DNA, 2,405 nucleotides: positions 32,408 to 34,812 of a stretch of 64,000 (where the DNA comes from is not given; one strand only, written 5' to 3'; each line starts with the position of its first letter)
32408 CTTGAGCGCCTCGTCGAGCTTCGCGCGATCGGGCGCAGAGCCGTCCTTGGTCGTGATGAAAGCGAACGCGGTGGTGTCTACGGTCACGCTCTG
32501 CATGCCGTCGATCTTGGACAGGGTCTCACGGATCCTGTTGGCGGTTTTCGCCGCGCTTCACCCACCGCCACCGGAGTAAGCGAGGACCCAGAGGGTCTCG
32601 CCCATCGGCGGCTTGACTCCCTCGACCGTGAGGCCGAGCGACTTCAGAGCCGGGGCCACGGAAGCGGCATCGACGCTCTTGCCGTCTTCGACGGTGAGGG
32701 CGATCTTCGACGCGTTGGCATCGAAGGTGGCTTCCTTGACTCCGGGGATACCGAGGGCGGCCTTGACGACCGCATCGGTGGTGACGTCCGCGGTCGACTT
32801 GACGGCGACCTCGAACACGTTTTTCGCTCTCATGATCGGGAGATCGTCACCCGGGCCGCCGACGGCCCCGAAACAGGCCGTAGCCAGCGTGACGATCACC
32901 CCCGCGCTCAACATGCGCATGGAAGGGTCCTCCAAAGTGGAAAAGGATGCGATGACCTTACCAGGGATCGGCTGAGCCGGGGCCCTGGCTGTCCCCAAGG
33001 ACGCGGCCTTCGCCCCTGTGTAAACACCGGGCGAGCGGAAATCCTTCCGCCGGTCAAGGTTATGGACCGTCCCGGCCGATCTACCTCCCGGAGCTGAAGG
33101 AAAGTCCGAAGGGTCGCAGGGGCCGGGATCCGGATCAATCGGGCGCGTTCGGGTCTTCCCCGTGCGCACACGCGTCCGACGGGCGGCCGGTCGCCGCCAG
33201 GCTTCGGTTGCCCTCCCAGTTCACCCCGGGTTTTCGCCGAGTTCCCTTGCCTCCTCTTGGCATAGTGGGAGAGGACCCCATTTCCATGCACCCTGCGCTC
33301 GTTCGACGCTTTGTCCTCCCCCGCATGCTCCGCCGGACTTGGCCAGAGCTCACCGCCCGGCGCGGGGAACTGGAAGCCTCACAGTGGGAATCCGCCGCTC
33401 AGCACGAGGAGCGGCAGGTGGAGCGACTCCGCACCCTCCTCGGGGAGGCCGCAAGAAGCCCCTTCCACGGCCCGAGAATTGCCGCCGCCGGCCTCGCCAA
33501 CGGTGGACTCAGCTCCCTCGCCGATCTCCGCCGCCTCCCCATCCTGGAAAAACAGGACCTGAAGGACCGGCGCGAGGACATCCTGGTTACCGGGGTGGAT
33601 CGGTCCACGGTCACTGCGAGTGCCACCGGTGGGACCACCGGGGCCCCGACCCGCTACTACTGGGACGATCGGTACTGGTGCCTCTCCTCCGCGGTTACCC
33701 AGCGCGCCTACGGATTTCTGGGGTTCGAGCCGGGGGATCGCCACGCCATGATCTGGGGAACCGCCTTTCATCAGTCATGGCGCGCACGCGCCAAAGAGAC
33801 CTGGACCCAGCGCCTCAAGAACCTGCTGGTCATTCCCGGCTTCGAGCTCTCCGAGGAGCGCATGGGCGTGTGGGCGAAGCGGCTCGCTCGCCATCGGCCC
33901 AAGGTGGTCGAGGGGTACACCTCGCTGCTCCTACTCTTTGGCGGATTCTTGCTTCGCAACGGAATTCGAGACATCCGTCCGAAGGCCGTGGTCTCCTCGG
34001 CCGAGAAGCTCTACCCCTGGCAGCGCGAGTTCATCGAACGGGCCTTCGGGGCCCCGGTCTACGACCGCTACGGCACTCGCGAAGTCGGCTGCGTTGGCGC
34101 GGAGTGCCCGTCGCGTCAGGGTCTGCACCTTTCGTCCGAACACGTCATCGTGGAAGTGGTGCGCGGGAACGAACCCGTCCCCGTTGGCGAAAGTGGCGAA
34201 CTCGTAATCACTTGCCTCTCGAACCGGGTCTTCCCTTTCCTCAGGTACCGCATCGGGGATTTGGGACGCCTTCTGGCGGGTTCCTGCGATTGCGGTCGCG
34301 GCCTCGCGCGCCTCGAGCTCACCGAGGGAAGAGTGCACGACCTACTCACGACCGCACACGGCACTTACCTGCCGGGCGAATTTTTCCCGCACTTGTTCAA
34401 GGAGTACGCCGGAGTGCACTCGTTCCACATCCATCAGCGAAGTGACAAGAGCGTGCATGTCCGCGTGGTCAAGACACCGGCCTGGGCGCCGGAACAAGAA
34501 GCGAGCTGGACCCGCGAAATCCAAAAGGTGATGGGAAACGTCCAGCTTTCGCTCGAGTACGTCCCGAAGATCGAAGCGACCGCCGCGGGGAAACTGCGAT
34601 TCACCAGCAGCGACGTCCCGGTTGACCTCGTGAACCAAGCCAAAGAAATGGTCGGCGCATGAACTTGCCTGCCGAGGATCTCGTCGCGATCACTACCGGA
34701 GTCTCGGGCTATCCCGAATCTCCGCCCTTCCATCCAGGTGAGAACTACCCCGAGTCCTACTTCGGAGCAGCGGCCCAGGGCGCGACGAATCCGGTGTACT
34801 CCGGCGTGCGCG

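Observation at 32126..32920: Candidate secreted selenoprotein: three HMA-like repeats with two in-frame UGA (Sec) codons at equivalent loop positions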

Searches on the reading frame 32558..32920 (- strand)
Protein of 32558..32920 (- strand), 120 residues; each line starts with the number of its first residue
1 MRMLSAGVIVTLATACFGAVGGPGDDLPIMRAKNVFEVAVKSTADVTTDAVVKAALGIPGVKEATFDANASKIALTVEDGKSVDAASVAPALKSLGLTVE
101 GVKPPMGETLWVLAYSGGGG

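Call 14: find_encoding_contigs(protein=window:32558-32920:-, flank=10000, max_places=4)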
Protein window:32558-32920:- (120 aa): 3 contigs read that carry it; 3 places shown.
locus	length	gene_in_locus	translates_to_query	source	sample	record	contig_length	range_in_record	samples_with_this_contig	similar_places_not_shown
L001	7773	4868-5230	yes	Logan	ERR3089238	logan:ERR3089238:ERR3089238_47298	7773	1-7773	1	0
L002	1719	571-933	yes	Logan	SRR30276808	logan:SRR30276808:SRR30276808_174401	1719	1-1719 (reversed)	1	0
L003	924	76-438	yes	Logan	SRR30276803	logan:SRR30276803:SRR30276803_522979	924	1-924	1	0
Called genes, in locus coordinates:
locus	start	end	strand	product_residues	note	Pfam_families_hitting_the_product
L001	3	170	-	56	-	?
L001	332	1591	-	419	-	-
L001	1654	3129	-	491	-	PF04015:DUF362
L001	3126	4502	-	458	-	PF00501:AMP-binding (faint), PF27533:CapK_C (weak)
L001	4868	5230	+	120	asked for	-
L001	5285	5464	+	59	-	-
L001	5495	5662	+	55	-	-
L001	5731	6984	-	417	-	PF07690:MFS_1, PF13347:MFS_2 (faint), PF00083:Sugar_tr (weak), PF12832:MFS_1_like, PF07690:MFS_1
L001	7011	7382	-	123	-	PF11009:BrxC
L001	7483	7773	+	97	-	?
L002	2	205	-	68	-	?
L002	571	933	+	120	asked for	-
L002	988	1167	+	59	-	-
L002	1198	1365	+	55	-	-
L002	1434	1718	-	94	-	?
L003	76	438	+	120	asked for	-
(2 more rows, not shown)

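Call 27: predict_structure(protein=window:32561-32920:-)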
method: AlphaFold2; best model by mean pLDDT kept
length: 120 residues; sequences in the alignment: 1
mean_pLDDT: 62.6   pTM: 0.49
mean pLDDT of the five models: 62.6, 59.9, 59.6, 57.8, 57.7
residues with pLDDT >= 90: 0; 70-90: 59; 50-70: 17; < 50: 44
segments of 3 or more residues with pLDDT < 50: 1-31, 108-120
pLDDT, mean of each block of 10 residues (from residue 1): 36 39 36 68 76 85 84 81 73 82 56 35
secondary structure, 60 per line:
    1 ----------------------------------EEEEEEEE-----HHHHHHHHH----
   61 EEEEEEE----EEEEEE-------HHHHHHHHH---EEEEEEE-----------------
elements in order: E35-42 H48-56 E61-67 E72-77 H85-93 E97-103

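Call 32: search_protein_representatives(protein=window:32561-32920:-)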
Query: 120 residues. Proteins with E-value up to 0.001 (for the whole library): 5; up to 1e-10: 1; up to 1e-30: 1. The best 5 are listed.
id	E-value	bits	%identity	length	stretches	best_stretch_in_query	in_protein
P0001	6.8e-68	242.1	99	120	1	1-120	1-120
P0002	2.5e-07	47.0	49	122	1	43-120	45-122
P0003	3.4e-04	36.9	39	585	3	51-92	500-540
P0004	5.2e-04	36.3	34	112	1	9-120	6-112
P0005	6.2e-04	36.1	37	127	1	34-120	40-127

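Call 34: find_encoding_contigs(protein=P0002, flank=10000, max_places=6)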
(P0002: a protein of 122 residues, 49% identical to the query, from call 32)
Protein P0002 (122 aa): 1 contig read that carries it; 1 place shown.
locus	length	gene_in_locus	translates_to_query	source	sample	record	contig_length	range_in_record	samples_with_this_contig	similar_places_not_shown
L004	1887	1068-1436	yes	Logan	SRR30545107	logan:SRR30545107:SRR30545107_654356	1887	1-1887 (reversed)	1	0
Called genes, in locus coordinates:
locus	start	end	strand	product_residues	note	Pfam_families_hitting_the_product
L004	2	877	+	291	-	?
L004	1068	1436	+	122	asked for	-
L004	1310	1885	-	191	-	?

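Call 35: find_encoding_contigs(protein=P0004, flank=10000, max_places=6)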
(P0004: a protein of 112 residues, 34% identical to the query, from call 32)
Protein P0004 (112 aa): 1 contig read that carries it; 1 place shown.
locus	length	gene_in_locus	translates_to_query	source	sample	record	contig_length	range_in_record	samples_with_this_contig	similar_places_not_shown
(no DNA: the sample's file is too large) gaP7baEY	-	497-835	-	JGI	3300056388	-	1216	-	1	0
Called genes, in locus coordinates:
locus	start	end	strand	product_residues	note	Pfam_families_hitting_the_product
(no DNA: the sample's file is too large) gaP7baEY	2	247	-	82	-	?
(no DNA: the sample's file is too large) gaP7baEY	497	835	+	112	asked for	-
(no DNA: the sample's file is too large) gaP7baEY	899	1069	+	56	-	-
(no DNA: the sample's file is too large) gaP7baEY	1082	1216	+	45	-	?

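Call 36: find_encoding_contigs(protein=P0005, flank=10000, max_places=6)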
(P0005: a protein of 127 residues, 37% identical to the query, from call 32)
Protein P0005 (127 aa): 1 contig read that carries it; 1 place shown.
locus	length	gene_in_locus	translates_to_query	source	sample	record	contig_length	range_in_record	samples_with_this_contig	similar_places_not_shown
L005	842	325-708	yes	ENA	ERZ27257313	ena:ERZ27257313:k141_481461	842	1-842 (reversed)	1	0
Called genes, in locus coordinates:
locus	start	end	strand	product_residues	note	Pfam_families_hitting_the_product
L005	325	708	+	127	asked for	PF00403:HMA (weak)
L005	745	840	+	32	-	?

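Call 60: fold_search(model_id=the predicted structure, library=pdb)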
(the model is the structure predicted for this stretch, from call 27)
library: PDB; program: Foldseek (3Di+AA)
matches with E <= 10: 1418; with E <= 0.001: 2
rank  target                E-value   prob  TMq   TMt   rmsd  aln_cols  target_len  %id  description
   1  2ofg_MODEL_1_X        5.7e-04  1.00  0.43  0.48  21.6        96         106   19  Solution structure of the n-terminal domain of the zinc(II) ATPase ziaa in its apo form (released 2007-12-18)
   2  6ff2_A                6.5e-04  1.00  0.46  0.79   2.4        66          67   21  CopZ metallochaperone (released 2019-01-30)
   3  9rsv_A                1.0e-03  1.00  0.45  0.68   2.6        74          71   18  Complex of rice blast (Magnaporthe oryzae) effector protein AVR-Pia with the HMA domain of OsHPP09 from rice (Oryza sa (released 2025-08-27)
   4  2qif_A                1.5e-03  1.00  0.46  0.75   2.5        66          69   20  Crystal structure of a metallochaperone with a tetranuclear Cu(I) cluster (released 2008-07-08)
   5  2ofg_MODEL_3_X        1.9e-03  1.00  0.43  0.67   3.3        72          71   15  Solution structure of the n-terminal domain of the zinc(II) ATPase ziaa in its apo form (released 2007-12-18)
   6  4a48_B                2.1e-03  1.00  0.45  0.74   2.4        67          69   12  Crosstalk between Cu(I) and Zn(II) homeostasis (released 2012-12-12)
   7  3dxs                  2.4e-03  1.00  0.46  0.71   2.5        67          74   16  Crystal structure of a copper binding domain from HMA7, a P-type ATPase (released 2009-08-11)
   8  1kqk_MODEL_1_A        2.4e-03  1.00  0.46  0.64   4.9        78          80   15  Solution Structure of the N-terminal Domain of a Potential Copper-translocating P-type ATPase from Bacillus su (released 2002-04-17)
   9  6r8m_A                2.4e-03  1.00  0.43  0.63   3.5        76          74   12  Complex of rice blast (Magnaporthe oryzae) effector protein AVR-PikE with an engineered HMA domain of Pikp-1 from rice (released 2019-04-24)
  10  7nmm_A                2.6e-03  1.00  0.42  0.58   3.6        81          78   12  Complex of rice blast (Magnaporthe oryzae) effector protein APikL2F with the host target sHMA94 from Setaria italica (released 2021-03-24)
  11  6r8k_B                2.6e-03  1.00  0.43  0.60   3.4        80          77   12  Complex of rice blast (Magnaporthe oryzae) effector protein AVR-PikD with an engineered HMA domain of Pikp-1 from rice (released 2019-04-24)
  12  2rsq_MODEL_1_A        2.7e-03  1.00  0.44  0.69   2.9        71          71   21  Copper(I) loaded form of the first domain of the human copper chaperone for SOD1, CCS (released 2013-04-03)
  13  6q76_A                2.7e-03  1.00  0.44  0.65   3.1        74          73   15  Complex of rice blast (Magnaporthe oryzae) effector protein AVR-Pia with the HMA domain of Pikp-1 from rice (Oryza sat (released 2019-07-10)
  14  1jk9_B                2.9e-03  1.00  0.41  0.22   3.7        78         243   19  Heterodimer between H48F-ySOD1 and yCCS (released 2001-09-05)
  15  6fon_A                3.3e-03  1.00  0.43  0.22   3.0        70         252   21  Elongated conformer of the human copper chaperone for SOD1 complexed with human SOD1 (released 2019-01-30)
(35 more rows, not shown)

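Call 69: list_cluster_members(proteins=[P0001, P0006, window:32561-32920:-])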
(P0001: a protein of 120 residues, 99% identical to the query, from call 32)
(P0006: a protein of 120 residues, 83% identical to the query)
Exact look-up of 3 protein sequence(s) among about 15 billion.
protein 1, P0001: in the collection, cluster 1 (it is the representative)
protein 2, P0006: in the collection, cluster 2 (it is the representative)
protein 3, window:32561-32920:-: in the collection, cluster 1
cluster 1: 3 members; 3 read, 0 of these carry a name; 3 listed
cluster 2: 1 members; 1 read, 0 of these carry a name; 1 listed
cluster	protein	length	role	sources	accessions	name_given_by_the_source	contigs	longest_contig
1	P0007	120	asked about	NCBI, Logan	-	-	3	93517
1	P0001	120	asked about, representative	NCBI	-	-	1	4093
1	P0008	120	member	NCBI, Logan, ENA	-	-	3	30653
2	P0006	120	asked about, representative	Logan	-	-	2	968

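Call 71: find_encoding_contigs(protein=P0001, flank=10000, max_places=6)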
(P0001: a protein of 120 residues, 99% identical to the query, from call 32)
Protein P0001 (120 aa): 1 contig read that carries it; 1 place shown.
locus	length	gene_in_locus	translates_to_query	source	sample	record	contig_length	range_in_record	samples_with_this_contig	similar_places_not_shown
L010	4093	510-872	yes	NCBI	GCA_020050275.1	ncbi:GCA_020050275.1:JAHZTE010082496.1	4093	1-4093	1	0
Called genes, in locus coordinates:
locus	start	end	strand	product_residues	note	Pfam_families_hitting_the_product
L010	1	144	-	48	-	?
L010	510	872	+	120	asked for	-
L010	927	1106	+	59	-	-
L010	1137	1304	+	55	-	-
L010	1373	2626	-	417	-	PF07690:MFS_1, PF13347:MFS_2 (faint), PF00083:Sugar_tr (weak), PF12832:MFS_1_like, PF07690:MFS_1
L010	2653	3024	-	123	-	PF11009:BrxC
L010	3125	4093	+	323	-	?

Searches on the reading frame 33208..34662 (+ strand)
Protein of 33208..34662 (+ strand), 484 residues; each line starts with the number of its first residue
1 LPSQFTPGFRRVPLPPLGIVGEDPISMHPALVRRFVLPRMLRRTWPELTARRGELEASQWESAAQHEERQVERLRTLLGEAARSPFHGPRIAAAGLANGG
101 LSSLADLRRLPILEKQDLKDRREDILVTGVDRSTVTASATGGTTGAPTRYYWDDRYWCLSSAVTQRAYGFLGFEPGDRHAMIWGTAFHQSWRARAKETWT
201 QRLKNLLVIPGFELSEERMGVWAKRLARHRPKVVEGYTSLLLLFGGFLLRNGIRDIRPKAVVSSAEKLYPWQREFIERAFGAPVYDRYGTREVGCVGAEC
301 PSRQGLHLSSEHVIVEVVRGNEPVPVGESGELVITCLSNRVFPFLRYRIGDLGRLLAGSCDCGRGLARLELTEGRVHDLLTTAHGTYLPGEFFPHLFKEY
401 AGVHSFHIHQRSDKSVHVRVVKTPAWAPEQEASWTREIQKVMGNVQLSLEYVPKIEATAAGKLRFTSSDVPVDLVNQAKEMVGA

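Call 13: find_encoding_contigs(protein=window:33208-34662:+, flank=10000, max_places=4)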
Protein window:33208-34662:+ (484 aa): no gene with exactly this product is on record in the collection.
